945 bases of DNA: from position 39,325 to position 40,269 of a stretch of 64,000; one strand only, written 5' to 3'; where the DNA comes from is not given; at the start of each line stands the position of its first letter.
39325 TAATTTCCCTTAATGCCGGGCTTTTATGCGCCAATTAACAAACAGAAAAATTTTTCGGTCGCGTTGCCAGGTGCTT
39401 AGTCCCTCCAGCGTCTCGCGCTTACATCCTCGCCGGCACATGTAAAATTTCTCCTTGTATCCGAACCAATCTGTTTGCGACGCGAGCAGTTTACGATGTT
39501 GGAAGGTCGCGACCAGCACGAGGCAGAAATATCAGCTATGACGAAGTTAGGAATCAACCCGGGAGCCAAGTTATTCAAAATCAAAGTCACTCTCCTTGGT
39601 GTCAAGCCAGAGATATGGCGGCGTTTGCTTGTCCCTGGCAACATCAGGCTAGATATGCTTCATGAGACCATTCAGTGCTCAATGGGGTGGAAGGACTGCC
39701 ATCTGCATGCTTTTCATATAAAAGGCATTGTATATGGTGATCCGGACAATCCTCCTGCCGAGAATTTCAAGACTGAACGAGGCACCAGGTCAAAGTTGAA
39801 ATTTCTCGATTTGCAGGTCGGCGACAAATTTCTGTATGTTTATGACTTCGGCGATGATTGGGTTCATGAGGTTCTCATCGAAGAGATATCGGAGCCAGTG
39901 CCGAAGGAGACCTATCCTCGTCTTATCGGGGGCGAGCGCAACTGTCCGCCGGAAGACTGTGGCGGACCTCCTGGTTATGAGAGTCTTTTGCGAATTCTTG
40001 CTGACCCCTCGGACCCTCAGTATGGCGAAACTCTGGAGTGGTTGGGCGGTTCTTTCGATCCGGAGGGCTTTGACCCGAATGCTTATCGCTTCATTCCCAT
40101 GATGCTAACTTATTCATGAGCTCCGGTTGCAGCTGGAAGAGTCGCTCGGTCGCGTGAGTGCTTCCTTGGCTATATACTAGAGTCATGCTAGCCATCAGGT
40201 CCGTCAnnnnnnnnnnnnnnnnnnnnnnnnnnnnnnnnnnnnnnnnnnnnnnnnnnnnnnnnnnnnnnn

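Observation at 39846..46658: Three copies or fragments of a pRiA4b-ORF3-like gene partition the locus into cassettes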

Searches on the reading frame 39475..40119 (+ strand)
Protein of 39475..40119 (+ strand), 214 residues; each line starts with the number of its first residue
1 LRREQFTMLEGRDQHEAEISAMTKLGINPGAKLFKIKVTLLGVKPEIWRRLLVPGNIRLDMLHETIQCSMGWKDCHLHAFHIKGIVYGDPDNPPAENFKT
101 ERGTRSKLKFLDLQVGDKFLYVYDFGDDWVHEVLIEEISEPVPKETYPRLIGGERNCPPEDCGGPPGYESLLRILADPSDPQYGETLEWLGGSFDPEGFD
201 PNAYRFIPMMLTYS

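Call 4: search_protein_families(library=pfam, proteins=[window:39475-40119:+], max_evalue=0.01)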
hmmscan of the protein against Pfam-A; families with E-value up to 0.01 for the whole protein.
window:39475-40119:+ (214 aa): 1 family
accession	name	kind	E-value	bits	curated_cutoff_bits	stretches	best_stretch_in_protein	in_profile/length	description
PF07929.16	PRiA4_ORF3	-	1.8e-61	207.3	26.6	1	33-202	2-172/173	Plasmid pRiA4b ORF-3-like protein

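Call 8: search_protein_families(library=ncbifam, proteins=[window:39475-40119:+], max_evalue=0.01)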
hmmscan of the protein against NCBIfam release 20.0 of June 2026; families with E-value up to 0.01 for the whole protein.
window:39475-40119:+ (214 aa): 0 families

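Call 9: find_homologous_proteins(query=window:39475-40119:+, max_evalue=1e-10)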
Query window:39475-40119:+ (214 aa): 904 proteins with E <= 1e-10 among 1233 candidates; the best 120 are listed.
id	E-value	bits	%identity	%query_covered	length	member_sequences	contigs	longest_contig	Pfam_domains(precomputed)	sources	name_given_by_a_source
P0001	2.7e-132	457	99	90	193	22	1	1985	PF07929.17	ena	-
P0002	1.2e-94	334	72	90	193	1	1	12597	PF07929.17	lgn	-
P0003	9.4e-93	328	68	90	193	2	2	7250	PF07929.17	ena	-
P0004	1.5e-90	321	67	90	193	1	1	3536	PF07929.17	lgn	-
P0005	1.4e-89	317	67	90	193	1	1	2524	PF07929.17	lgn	-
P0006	2.8e-89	317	69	90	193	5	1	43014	PF07929.17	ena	-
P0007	1.3e-88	314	67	90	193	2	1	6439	PF07929.17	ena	-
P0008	1.4e-88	314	66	91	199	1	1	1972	PF07929.17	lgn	-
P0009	2.2e-87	310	69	90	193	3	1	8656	PF07929.17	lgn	-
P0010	1.3e-86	308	67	90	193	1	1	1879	PF07929.17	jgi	jgi:hypothetical protein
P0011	4.7e-83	296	66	90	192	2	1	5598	PF07929.17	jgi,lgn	-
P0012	9.3e-57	210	53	90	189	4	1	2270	PF07929.17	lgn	-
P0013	2.8e-56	209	52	88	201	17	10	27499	PF07929.17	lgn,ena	-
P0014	1.4e-53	200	52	80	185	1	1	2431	PF07929.17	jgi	-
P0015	2.7e-53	199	48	88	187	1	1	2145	PF07929.17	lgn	-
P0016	2.0e-52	196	51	81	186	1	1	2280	PF07929.17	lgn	-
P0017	6.1e-52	194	50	80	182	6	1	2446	PF07929.17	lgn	-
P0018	7.9e-52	194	53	82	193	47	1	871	PF07929.17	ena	-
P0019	1.2e-51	193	49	82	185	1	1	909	PF07929.17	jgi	jgi:hypothetical protein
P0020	4.0e-51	192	52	82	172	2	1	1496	PF07929.17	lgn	-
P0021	9.0e-51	190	49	83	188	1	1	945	PF07929.17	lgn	-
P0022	1.3e-50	190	52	79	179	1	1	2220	PF07929.17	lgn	-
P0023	1.7e-50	190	49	79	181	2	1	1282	PF07929.17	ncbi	-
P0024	1.7e-50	190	51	81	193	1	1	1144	PF07929.17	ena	-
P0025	2.0e-50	189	48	85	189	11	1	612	PF07929.17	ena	-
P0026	2.2e-50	189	51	80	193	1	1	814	PF07929.17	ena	-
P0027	2.4e-50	189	51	80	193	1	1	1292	PF07929.17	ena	-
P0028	2.9e-50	189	51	80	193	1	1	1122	PF07929.17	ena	-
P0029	5.2e-50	188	50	86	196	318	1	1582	PF07929.17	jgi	jgi:hypothetical protein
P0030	5.3e-50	188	59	64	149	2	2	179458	PF07929.17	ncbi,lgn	-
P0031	5.8e-50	188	51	80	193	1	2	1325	PF07929.17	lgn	-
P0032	5.9e-50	188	51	80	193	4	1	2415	PF07929.17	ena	-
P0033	8.3e-50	187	51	80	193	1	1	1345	PF07929.17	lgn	-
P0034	1.4e-49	187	48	82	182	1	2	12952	PF07929.17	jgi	-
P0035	1.7e-49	186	50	80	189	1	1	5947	PF07929.17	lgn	-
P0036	1.8e-49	186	50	80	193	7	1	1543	PF07929.17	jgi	jgi:hypothetical protein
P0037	1.8e-49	186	51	79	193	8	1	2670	PF07929.17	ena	-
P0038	1.9e-49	186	50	79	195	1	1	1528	PF07929.17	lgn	-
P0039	2.3e-49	186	48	80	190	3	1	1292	PF07929.17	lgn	-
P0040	2.4e-49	186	52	79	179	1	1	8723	PF07929.17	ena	-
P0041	3.4e-49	185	51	79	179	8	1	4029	PF07929.17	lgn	-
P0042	4.2e-49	185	50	79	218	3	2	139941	PF07929.17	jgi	jgi:hypothetical protein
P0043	4.3e-49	185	48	87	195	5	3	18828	PF07929.17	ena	-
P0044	4.4e-49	185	51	79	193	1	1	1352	PF07929.17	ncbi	-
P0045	6.1e-49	185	51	80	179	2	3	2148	PF07929.17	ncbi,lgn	-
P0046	6.5e-49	184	51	79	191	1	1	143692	PF07929.17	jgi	jgi:hypothetical protein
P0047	8.3e-49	184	50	79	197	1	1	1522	PF07929.17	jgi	jgi:hypothetical protein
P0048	1.2e-48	184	50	79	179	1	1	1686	PF07929.17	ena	-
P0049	1.2e-48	184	46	85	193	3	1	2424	PF07929.17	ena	-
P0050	1.7e-48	183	49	82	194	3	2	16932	PF07929.17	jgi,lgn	jgi:hypothetical protein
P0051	1.8e-48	183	51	79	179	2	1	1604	PF07929.17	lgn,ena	-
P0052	1.8e-48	183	52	78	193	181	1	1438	PF07929.17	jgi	jgi:pRiA4b ORF-3-like protein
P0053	2.1e-48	183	47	79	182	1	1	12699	PF07929.17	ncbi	-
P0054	2.6e-48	182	50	78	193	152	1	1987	PF07929.17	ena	-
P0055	2.7e-48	182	47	81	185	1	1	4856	PF07929.17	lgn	-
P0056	2.9e-48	182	49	81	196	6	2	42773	PF07929.17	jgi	jgi:hypothetical protein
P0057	3.4e-48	182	49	79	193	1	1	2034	PF07929.17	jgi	jgi:hypothetical protein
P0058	4.6e-48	182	51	79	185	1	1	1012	PF07929.17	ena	-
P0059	4.7e-48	182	48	79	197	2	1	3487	PF07929.17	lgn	-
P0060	4.7e-48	182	49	81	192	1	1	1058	PF07929.17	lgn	-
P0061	5.3e-48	181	50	79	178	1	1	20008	PF07929.17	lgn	-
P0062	5.3e-48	181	50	79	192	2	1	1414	PF07929.17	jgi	jgi:hypothetical protein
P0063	6.3e-48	181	50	80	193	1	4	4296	PF07929.17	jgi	jgi:hypothetical protein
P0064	7.1e-48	181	47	86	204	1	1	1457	PF07929.17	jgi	jgi:Plasmid pRiA4b ORF-3-like protein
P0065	1.7e-47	180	49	80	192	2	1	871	PF07929.17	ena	-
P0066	1.7e-47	180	50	79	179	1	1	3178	PF07929.17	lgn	-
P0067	1.8e-47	180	50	80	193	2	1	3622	PF07929.17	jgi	jgi:Plasmid pRiA4b ORF-3-like protein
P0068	1.9e-47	180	49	78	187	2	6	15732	PF07929.17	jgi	jgi:hypothetical protein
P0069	1.9e-47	180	47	88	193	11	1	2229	PF07929.17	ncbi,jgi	jgi:hypothetical protein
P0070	2.0e-47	180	50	80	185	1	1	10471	PF07929.17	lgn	-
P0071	2.1e-47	179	49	78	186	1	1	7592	PF07929.17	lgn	-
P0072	2.5e-47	179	50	79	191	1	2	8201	PF07929.17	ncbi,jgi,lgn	jgi:hypothetical protein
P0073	2.6e-47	179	47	93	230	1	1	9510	PF07929.17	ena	-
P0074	2.8e-47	179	50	78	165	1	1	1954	PF07929.17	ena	-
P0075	3.0e-47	179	50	80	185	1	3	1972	PF07929.17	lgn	-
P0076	3.1e-47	179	51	78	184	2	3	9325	PF07929.17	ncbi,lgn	-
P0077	3.1e-47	179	47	89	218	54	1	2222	PF07929.17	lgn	-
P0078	3.1e-47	179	47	88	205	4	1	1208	PF07929.17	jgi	jgi:Plasmid pRiA4b ORF-3-like protein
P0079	3.5e-47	179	50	79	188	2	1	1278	PF07929.17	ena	-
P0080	3.5e-47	179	52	79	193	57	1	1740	PF07929.17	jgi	jgi:hypothetical protein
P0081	4.1e-47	179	49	79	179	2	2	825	PF07929.17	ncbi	-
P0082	4.3e-47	178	51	79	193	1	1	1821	PF07929.17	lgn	-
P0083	4.5e-47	178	46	80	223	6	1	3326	PF07929.17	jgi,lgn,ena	-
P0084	4.7e-47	178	48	79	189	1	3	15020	PF07929.17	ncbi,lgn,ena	-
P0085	4.8e-47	178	49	80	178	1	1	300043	PF07929.17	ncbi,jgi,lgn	jgi:hypothetical protein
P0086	5.5e-47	178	49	81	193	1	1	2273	PF07929.17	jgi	jgi:hypothetical protein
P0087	5.6e-47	178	49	80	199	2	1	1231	PF07929.17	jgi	jgi:Plasmid pRiA4b ORF-3-like protein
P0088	5.9e-47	178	49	79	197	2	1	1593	PF07929.17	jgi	jgi:hypothetical protein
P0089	6.0e-47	178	49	80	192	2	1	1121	PF07929.17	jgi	jgi:hypothetical protein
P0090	6.1e-47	178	50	80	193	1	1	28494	PF07929.17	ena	-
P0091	6.5e-47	178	48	82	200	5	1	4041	PF07929.17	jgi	jgi:hypothetical protein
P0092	6.6e-47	178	48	79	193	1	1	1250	PF07929.17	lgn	-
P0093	7.3e-47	178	47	80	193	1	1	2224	PF07929.17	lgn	-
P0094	8.1e-47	178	49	79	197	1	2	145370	PF07929.17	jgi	jgi:hypothetical protein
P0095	8.6e-47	177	49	79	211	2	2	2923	PF07929.17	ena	-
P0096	9.5e-47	177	51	79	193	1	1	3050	PF07929.17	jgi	jgi:Plasmid pRiA4b ORF-3-like protein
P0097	1.1e-46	177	51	79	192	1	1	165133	PF07929.17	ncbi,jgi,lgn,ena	jgi:hypothetical protein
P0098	1.2e-46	177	51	77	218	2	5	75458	PF07929.17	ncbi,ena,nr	nr:plasmid pRiA4b ORF-3 family protein [uncultured Rhodopila sp.]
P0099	1.2e-46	177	47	84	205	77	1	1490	PF07929.17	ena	-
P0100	1.3e-46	177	51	79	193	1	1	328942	PF07929.17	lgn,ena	-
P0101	1.5e-46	177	51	79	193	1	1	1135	PF07929.17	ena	-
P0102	1.5e-46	177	47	82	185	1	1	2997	PF07929.17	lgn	-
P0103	1.5e-46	177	49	81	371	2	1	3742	PF07929.17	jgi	jgi:hypothetical protein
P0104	1.6e-46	177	46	85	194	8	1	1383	PF07929.17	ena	-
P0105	1.8e-46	176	48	80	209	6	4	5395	PF07929.17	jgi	-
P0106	1.8e-46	176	49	79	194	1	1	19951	PF07929.17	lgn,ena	-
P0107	1.9e-46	176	48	80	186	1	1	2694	PF07929.17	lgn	-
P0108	2.1e-46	176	47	84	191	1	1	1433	PF07929.17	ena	-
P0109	2.2e-46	176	50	79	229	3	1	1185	PF07929.17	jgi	jgi:hypothetical protein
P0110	2.2e-46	176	49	78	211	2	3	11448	PF07929.17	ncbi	-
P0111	2.3e-46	176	45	88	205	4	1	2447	PF07929.17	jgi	-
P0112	2.3e-46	176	51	80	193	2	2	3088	PF07929.17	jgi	jgi:Plasmid pRiA4b ORF-3-like protein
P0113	2.5e-46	176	50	79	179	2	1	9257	PF07929.17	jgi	-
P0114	2.5e-46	176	49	78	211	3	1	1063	PF07929.17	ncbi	-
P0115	2.6e-46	176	48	78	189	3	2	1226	PF07929.17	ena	-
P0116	2.7e-46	176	48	80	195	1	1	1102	PF07929.17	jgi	-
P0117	3.0e-46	176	49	79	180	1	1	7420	PF07929.17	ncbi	-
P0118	3.2e-46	176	48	79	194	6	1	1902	PF07929.17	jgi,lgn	jgi:hypothetical protein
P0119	3.3e-46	176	49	79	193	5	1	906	PF07929.17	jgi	jgi:hypothetical protein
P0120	3.4e-46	176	47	79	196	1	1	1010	PF07929.17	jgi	jgi:hypothetical protein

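Call 10: find_encoding_contigs(protein=P0006, flank=10000, max_places=4)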
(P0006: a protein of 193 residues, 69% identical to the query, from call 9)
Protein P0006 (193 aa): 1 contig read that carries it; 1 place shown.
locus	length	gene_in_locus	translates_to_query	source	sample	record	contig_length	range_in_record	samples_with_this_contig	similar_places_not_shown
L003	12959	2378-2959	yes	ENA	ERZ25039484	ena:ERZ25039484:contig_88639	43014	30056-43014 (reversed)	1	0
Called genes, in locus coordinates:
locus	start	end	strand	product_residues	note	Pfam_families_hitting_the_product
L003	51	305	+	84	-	-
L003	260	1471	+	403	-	PF13356:Arm-DNA-bind_3, PF00589:Phage_integrase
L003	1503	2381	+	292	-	-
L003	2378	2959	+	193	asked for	PF07929:PRiA4_ORF3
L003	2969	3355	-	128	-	-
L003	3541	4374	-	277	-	-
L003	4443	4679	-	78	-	-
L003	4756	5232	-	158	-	PF24885:TPR_NPHP3 (weak), PF07719:TPR_2 (faint), PF13374:TPR_10 (faint), PF13424:TPR_12 (weak), PF21033:RMD1-3 (faint), PF00515:TPR_1 (faint), PF13424:TPR_12 (weak)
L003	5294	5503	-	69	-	-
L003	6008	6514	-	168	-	PF00011:HSP20, PF17886:ArsA_HSP20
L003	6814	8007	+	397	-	PF01326:PPDK_N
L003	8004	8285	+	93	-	PF00391:PEP-utilizers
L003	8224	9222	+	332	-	PF02896:PEP-utilizers_C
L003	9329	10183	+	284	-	PF00582:Usp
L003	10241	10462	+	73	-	PF11154:DUF2934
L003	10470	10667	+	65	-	-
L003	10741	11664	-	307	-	PF13374:TPR_10, PF13424:TPR_12 (weak)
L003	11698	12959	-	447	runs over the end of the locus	PF13546:DDE_5, PF01609:DDE_Tnp_1 (weak)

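Call 11: find_encoding_contigs(protein=P0002, flank=10000, max_places=4)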
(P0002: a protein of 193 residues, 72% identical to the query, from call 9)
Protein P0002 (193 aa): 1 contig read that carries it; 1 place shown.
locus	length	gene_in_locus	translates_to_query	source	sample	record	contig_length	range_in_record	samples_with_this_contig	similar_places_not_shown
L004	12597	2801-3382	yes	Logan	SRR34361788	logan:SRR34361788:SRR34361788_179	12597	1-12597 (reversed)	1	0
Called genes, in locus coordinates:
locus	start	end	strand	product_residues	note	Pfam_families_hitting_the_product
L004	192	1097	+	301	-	PF03796:DnaB_C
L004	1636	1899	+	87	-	PF04545:Sigma70_r4 (weak)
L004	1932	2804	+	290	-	-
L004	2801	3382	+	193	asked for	PF07929:PRiA4_ORF3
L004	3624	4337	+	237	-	-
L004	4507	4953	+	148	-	-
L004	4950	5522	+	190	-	PF05063:MT-A70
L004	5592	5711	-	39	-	-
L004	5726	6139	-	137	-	-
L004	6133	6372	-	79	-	-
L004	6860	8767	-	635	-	PF00515:TPR_1 (faint), PF07719:TPR_2 (faint), PF13431:TPR_17 (faint), PF13432:TPR_16 (faint)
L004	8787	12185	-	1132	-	PF13401:AAA_22 (faint), PF13414:TPR_11 (faint), PF00515:TPR_1 (weak), PF07719:TPR_2 (faint), PF00004:AAA, PF17866:AAA_lid_6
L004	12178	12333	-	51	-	-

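Call 12: find_encoding_contigs(protein=P0003, flank=10000, max_places=4)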
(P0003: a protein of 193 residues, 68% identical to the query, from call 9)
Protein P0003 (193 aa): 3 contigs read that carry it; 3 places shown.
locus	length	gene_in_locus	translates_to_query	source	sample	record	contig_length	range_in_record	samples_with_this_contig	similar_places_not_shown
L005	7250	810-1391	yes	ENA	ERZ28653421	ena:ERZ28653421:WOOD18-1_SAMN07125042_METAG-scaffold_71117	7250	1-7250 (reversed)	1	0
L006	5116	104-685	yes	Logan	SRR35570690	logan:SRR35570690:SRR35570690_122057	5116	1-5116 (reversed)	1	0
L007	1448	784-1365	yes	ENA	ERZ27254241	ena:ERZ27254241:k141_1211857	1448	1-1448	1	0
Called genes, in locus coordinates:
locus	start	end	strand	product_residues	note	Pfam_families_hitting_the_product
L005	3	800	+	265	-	?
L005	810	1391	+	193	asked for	PF07929:PRiA4_ORF3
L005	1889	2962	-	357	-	PF09952:AbiEi_2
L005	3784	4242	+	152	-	PF01381:HTH_3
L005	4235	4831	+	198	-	PF02661:Fic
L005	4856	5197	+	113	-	-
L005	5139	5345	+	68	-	-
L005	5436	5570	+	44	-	-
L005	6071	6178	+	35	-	-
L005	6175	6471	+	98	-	PF01381:HTH_3 (weak)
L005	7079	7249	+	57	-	?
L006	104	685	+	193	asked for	PF07929:PRiA4_ORF3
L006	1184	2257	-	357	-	PF09952:AbiEi_2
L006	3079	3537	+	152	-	PF01381:HTH_3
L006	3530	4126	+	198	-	PF02661:Fic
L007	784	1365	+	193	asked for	PF07929:PRiA4_ORF3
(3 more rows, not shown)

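Call 13: find_encoding_contigs(protein=P0009, flank=10000, max_places=4)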
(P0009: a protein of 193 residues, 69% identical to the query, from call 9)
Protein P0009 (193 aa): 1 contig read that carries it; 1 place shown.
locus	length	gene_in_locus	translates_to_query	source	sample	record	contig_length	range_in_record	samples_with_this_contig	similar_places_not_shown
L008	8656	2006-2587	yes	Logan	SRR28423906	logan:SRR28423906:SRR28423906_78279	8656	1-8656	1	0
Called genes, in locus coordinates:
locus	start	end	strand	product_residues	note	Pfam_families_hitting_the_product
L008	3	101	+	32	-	?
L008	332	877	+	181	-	PF01966:HD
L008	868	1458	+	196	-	PF19276:HD_assoc_2 (weak)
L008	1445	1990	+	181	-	-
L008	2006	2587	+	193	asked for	PF07929:PRiA4_ORF3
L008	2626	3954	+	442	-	PF21810:DUF6880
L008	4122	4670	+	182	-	PF00719:Pyrophosphatase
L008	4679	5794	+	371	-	PF00515:TPR_1 (faint), PF07719:TPR_2 (faint), PF13103:TonB_2 (faint)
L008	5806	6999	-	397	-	PF24885:TPR_NPHP3 (weak), PF13424:TPR_12, PF13424:TPR_12, PF24885:TPR_NPHP3, PF13424:TPR_12, PF24885:TPR_NPHP3, PF13374:TPR_10, PF13424:TPR_12, +12 more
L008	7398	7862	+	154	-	-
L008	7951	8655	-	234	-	?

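Call 18: find_related_loci(query=window:39538-40119:+, collection=genome_contigs, flank=10000)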
Query window:39538-40119:+ (193 aa) in genome_contigs; peptide patterns used: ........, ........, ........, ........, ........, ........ (x = any residue, [..] = any of these).
599 stretches matched a pattern (row limit reached: there are more); 553 encode a relative of the query (tblastn E <= 1e-3); the best 80 are kept; 80 distinct loci.
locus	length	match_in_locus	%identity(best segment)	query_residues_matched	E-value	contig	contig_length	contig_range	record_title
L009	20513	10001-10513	50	7-179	2e-54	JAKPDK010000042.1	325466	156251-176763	MAG: Candidatus Hydrogenedentota bacterium isolate JPMR_maxbin.062_sub k141_208243, whole genome shotgun sequence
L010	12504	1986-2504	50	9-183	3e-52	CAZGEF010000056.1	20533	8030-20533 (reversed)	MAG TPA_asm: uncultured Rhabdothermincola sp. isolate SRP344714_co2_336 genome assembly, contig: NODE_6668_length_20533_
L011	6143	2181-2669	53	12-178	2e-52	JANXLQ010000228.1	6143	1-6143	MAG: Rhodopila sp. isolate 336R_concoct_202_sub 336R_k141_2104516, whole genome shotgun sequence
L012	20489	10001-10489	50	12-178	4e-52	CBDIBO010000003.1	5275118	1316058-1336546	MAG: Rhodopila sp. isolate 9d7ad276-2272-474b-a27d-5be262a843b2 genome assembly, contig: contig_3, whole genome shotgun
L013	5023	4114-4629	48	8-181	1e-51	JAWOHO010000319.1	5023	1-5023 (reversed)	MAG: Caldilinea sp. isolate CWP4-3.bin.175 k191_324703, whole genome shotgun sequence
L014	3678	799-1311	49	11-183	2e-51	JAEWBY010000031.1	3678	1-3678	MAG: Proteobacteria bacterium isolate OH_PBB_271 k127_1318188, whole genome shotgun sequence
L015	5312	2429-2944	49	10-183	9e-51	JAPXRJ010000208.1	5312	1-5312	MAG: Microthrixaceae bacterium isolate binned_ad_9.119 NODE_25317_length_5312_cov_3.533269, whole genome shotgun sequenc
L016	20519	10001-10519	46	9-183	1e-50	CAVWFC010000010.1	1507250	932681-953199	MAG: uncultured Acidimicrobiaceae bacterium isolate MFD04463.bin.2.226 genome assembly, contig: contig_3741, whole genom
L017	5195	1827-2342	46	9-182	1e-49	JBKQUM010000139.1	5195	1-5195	MAG: Acidimicrobiales bacterium isolate SEr2D2E2F__bin_154 SEr2D2E2F_000000226880, whole genome shotgun sequence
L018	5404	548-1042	47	10-178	2e-49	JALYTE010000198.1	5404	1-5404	MAG: Acidobacteriota bacterium isolate LIV bin22 SD1460-62_k127_1163876, whole genome shotgun sequence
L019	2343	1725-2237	48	4-178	9e-50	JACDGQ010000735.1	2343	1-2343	MAG: Planctomycetota bacterium isolate MGR_bin416 SD2908_NODE_25749_length_2343_cov_2.018051, whole genome shotgun seque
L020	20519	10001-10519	46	9-183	2e-49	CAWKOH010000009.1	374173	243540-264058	MAG: uncultured Acidimicrobiaceae bacterium isolate MFD05502.bin.2.78 genome assembly, contig: contig_32985, whole genom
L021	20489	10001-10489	48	12-178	2e-49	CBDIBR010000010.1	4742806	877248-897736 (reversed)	MAG: Rhodopila sp. isolate c4a08151-0b41-4f2c-ba0e-5f016d1bd531 genome assembly, contig: contig_10, whole genome shotgun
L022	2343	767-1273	49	12-179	2e-49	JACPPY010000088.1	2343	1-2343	MAG: Chloroflexi bacterium isolate NC_groundwater_639_Ag_B-0.1um_56_35 B_1_S1_Biohub_coassembly_k141_4979131, whole geno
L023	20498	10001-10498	47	9-183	3e-49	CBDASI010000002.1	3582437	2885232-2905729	MAG: Acetobacteraceae bacterium isolate 6dd22610-9232-4dae-8ee3-5e4ec884a064 genome assembly, contig: contig_2, whole ge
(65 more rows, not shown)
